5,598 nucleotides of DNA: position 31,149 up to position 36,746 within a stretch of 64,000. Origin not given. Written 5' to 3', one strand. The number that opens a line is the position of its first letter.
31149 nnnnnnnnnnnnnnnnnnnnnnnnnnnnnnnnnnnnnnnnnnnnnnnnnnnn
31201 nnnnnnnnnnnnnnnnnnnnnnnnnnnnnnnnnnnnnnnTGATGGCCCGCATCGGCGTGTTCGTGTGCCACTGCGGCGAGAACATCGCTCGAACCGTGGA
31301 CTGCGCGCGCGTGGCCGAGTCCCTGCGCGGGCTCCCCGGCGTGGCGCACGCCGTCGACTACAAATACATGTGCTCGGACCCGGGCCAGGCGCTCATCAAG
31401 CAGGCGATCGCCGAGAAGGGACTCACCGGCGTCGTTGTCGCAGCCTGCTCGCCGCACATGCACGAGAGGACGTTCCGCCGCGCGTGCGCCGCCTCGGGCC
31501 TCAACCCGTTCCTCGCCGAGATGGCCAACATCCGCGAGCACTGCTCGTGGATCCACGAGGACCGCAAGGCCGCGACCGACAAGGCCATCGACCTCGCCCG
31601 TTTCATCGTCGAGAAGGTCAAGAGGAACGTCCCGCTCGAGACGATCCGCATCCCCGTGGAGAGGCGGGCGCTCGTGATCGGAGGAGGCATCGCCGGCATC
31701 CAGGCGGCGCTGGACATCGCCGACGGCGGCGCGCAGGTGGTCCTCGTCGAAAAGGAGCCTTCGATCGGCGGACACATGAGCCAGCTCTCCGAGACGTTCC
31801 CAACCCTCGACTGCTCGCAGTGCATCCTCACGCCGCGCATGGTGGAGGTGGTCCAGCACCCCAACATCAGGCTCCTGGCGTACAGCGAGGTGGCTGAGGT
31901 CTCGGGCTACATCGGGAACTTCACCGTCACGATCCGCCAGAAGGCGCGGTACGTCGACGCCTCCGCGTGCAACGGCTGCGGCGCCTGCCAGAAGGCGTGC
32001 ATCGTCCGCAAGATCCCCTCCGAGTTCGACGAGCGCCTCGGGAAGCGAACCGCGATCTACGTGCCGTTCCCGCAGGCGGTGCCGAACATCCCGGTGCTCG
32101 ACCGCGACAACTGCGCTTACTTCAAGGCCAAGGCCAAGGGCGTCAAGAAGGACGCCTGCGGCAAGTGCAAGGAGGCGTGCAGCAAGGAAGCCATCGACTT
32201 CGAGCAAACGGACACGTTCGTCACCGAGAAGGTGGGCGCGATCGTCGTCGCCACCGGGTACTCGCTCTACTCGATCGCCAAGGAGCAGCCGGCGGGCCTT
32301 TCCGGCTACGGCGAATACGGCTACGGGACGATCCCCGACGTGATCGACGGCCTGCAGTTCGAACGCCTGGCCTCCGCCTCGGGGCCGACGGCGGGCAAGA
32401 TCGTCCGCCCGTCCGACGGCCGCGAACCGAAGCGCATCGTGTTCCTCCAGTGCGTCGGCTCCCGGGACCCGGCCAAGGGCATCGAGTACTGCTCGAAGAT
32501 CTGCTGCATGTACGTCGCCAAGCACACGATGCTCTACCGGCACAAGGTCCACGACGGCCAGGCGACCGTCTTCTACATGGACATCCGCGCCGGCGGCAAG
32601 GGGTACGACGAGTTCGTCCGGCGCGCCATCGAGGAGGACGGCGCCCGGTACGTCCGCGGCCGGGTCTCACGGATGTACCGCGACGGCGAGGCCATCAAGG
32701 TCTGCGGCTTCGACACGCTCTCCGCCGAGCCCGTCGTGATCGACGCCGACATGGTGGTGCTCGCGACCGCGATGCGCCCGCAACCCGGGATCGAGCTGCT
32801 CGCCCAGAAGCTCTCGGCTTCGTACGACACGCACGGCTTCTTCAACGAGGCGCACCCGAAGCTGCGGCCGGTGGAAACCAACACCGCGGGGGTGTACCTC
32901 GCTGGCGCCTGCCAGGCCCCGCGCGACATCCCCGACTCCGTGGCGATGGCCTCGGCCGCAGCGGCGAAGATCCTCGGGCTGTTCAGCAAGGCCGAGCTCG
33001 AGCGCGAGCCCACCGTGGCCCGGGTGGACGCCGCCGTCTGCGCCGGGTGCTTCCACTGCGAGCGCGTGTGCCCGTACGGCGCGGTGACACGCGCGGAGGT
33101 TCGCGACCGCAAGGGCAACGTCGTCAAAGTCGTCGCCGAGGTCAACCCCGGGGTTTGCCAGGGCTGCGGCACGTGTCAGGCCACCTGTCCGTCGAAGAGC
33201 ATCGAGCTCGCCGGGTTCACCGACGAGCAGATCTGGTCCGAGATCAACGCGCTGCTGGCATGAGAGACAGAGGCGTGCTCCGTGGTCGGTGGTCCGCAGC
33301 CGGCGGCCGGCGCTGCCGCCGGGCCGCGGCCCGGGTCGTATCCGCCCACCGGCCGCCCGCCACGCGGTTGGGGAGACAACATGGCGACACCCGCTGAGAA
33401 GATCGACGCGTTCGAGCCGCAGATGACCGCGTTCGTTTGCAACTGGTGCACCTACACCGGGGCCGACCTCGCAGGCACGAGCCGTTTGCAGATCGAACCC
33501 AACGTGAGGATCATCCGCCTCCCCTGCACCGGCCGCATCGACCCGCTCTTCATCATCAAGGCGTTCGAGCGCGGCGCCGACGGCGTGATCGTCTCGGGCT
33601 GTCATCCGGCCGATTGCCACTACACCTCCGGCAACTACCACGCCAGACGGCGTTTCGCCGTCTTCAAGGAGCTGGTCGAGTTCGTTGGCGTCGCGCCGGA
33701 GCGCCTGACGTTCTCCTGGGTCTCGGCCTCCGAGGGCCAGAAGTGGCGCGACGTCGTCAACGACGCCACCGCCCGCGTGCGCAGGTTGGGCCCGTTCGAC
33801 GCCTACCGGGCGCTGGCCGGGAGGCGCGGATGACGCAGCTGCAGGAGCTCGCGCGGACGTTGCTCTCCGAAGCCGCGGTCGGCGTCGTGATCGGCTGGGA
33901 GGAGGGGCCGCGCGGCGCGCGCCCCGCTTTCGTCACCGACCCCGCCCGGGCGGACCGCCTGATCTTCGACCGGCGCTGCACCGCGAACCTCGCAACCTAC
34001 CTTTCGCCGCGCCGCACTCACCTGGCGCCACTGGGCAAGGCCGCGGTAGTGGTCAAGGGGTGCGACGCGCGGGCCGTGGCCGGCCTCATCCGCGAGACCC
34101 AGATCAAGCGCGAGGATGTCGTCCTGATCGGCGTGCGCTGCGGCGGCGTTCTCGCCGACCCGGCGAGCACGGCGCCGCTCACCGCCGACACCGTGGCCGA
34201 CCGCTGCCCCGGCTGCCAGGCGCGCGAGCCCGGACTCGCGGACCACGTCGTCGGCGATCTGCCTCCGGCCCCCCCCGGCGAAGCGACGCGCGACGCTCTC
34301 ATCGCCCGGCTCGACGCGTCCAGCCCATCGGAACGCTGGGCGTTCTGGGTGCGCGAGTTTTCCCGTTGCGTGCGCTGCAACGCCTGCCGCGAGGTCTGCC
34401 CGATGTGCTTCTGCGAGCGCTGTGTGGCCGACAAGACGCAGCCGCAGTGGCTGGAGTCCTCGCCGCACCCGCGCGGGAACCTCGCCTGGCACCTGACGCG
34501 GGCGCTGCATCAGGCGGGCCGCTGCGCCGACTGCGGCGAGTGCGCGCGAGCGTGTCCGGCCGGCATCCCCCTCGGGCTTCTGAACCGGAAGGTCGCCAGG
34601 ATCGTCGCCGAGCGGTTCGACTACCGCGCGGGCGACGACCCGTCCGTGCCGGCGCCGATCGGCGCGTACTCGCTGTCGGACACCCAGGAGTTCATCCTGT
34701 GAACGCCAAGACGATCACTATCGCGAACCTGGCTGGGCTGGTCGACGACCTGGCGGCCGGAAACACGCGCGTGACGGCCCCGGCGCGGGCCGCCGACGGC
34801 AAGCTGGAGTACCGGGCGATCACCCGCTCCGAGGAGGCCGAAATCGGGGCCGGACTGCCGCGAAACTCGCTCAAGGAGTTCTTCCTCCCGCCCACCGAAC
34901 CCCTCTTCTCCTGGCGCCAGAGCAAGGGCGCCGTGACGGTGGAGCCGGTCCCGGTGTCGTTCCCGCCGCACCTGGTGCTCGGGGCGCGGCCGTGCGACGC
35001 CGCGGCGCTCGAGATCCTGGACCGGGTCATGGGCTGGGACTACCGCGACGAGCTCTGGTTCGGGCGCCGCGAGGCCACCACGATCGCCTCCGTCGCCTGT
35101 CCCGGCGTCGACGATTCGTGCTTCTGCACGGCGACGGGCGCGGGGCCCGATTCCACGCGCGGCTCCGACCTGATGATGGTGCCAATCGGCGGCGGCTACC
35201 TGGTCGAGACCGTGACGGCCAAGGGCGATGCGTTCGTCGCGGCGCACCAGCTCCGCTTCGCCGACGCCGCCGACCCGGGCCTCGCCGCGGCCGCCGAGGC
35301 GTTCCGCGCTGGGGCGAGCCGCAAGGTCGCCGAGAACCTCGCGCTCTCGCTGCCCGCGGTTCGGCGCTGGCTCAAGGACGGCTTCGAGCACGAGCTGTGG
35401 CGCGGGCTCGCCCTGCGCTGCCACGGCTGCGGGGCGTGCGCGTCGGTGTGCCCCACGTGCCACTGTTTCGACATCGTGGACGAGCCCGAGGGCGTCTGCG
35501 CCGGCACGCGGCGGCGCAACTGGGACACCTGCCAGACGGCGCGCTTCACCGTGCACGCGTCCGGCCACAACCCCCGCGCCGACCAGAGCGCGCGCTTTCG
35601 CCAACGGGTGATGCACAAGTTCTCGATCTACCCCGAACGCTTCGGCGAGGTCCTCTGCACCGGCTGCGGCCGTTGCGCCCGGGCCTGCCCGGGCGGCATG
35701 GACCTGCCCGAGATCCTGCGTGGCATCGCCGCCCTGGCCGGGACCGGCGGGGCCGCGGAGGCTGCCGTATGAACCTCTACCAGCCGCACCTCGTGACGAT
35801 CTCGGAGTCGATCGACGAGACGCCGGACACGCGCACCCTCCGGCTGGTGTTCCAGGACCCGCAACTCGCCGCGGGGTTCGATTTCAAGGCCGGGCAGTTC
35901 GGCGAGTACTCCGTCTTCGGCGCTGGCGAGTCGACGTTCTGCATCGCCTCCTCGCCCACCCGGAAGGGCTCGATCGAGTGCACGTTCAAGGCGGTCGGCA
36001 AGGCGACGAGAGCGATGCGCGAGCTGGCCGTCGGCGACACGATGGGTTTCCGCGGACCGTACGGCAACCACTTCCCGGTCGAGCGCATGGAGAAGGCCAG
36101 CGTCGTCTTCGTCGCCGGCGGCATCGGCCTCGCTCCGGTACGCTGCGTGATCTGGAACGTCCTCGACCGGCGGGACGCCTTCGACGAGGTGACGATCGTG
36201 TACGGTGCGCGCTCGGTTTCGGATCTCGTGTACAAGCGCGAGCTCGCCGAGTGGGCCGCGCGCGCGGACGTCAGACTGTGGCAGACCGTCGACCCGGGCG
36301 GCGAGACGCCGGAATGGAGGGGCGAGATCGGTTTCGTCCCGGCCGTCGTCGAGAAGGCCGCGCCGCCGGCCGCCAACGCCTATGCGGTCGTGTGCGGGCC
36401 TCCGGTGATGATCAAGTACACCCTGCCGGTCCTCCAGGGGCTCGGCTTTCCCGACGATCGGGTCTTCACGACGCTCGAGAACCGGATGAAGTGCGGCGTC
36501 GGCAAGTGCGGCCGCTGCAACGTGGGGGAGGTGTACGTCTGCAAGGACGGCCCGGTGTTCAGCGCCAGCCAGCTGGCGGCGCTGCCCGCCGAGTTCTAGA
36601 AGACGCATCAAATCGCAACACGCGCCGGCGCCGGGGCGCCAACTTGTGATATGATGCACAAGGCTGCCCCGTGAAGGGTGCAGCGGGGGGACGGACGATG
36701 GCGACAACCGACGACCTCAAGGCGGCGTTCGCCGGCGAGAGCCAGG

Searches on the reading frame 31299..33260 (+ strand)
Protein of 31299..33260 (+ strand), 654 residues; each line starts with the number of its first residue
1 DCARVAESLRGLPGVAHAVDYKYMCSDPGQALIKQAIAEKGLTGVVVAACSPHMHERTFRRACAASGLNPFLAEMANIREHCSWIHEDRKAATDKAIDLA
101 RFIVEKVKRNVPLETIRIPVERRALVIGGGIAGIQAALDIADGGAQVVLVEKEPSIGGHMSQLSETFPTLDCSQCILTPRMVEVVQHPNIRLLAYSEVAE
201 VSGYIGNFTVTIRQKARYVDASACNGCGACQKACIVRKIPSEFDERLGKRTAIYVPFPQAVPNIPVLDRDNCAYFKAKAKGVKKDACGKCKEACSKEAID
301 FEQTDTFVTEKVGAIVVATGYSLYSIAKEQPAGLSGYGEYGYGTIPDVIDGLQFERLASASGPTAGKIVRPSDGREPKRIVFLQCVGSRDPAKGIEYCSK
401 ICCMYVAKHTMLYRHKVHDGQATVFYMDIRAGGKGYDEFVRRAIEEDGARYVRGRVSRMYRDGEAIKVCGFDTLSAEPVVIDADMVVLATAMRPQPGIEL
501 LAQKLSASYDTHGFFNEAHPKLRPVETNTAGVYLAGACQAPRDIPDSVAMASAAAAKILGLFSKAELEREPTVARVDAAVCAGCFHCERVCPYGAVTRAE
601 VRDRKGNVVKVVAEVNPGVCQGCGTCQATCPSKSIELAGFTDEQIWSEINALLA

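Call 68: search_protein_families(library=pfam, proteins=[window:31299-33260:+], max_evalue=0.0001)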
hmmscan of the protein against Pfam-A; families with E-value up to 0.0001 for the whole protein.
window:31299-33260:+ (654 aa): 15 families
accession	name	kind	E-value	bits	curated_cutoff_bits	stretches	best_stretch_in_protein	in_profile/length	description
PF07992.20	Pyr_redox_2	-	5.4e-11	42.9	26.1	1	124-212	3-78/291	Pyridine nucleotide-disulphide oxidoreductase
PF12838.12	Fer4_7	-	5.8e-11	43.1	27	1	581-633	2-51/52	4Fe-4S dicluster domain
PF00037.32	Fer4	-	3.5e-10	39.7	21.1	0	218-234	2-18/24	4Fe-4S binding domain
PF12831.13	FAD_oxidored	-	2.7e-09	37.3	27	1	125-162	3-40/416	FAD dependent oxidoreductase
PF12837.12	Fer4_6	-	3.9e-09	36.5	25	1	573-595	1-23/24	4Fe-4S binding domain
PF13237.11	Fer4_10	-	1.2e-08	35.1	25.5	1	576-631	4-53/53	4Fe-4S dicluster domain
PF00890.30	FAD_binding_2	-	1.2e-07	31.8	20.4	1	124-160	2-38/414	FAD binding domain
PF01266.30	DAO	-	3.6e-07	30.5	27.9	1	124-161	2-39/353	FAD dependent oxidoreductase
PF25160.1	LdpA_Fe-S-bd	-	8e-07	29.2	27.6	0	614-637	22-45/49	LdpA Fe-S cluster-binding domain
PF13450.12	NAD_binding_8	-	2.3e-06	28.2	21.9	1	126-163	1-38/68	NAD(P)-binding Rossmann-like domain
PF13484.11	Fer4_16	-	1e-05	26.7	30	0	581-632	2-65/66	4Fe-4S double cluster binding domain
PF01134.28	GIDA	-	2.6e-05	23.9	22.1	1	125-178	3-46/391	Glucose inhibited division protein A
PF12798.12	Fer4_3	-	5.9e-05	24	27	0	581-595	1-15/15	4Fe-4S binding domain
PF13183.11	Fer4_8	-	8.4e-05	23.5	27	0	579-633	3-67/68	4Fe-4S dicluster domain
PF13187.11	Fer4_9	-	9.9e-05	22.7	27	0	581-634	2-51/52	4Fe-4S dicluster domain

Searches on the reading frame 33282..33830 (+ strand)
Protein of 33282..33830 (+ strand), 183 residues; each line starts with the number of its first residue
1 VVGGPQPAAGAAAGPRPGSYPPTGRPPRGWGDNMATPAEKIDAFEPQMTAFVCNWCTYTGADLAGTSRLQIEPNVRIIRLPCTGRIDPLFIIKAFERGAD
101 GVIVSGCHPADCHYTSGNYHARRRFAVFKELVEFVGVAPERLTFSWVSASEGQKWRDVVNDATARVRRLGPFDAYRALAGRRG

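Call 68: search_protein_families(library=pfam, proteins=[window:33282-33830:+], max_evalue=0.0001)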
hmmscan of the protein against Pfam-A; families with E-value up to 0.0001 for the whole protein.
window:33282-33830:+ (183 aa): 1 family
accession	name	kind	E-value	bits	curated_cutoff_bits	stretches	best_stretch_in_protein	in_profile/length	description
PF02662.21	FlpD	-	3.7e-52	175.9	22.3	1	49-170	2-123/123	Methyl-viologen-reducing hydrogenase, delta subunit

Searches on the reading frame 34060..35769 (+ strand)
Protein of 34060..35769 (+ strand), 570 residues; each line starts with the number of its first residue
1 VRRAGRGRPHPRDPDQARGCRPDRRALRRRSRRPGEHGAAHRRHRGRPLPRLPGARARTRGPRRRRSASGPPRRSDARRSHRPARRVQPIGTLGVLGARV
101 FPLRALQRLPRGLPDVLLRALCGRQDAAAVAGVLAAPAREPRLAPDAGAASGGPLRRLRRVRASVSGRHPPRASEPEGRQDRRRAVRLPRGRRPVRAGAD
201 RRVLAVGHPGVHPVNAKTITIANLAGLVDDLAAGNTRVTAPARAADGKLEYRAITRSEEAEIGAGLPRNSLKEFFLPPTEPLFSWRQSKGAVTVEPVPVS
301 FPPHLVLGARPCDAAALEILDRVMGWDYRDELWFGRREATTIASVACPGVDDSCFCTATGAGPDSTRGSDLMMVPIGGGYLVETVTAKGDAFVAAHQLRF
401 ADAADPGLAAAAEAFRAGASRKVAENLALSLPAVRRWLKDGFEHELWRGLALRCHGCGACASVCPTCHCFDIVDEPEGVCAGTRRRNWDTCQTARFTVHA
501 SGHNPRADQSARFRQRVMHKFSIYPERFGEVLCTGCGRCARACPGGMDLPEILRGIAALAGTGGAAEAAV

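Call 68: search_protein_families(library=pfam, proteins=[window:34060-35769:+], max_evalue=0.0001)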
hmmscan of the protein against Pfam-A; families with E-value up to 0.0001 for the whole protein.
window:34060-35769:+ (570 aa): 4 families
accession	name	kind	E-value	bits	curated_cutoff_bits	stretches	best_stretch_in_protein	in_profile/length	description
PF17179.9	Fer4_22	-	6.1e-30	104.4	27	1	453-546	1-94/95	4Fe-4S dicluster domain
PF00037.32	Fer4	-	7.8e-08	32.3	21.1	0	453-466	7-20/24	4Fe-4S binding domain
PF13237.11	Fer4_10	-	5.9e-06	26.6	25.5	0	531-545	7-21/53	4Fe-4S dicluster domain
PF13534.11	Fer4_17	-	6.9e-06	27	22.2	0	442-465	34-57/61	4Fe-4S dicluster domain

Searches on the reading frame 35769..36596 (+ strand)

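Call 68: search_protein_families(library=pfam, proteins=[window:35769-36596:+], max_evalue=0.0001)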
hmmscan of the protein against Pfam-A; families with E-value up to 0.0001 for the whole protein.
window:35769-36596:+ (276 aa): 3 families
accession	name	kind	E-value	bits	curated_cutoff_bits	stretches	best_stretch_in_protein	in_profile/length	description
PF00175.26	NAD_binding_1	-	1.2e-18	68.2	22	1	114-218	1-107/109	Oxidoreductase NAD-binding domain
PF10418.14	DHODB_Fe-S_bind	-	3.4e-11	43.1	23.9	1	237-269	1-40/41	Iron-sulfur cluster binding domain of dihydroorotate dehydrogenase B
PF00970.30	FAD_binding_6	-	1.6e-05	25.6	21.1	1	11-100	4-96/99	Oxidoreductase FAD-binding domain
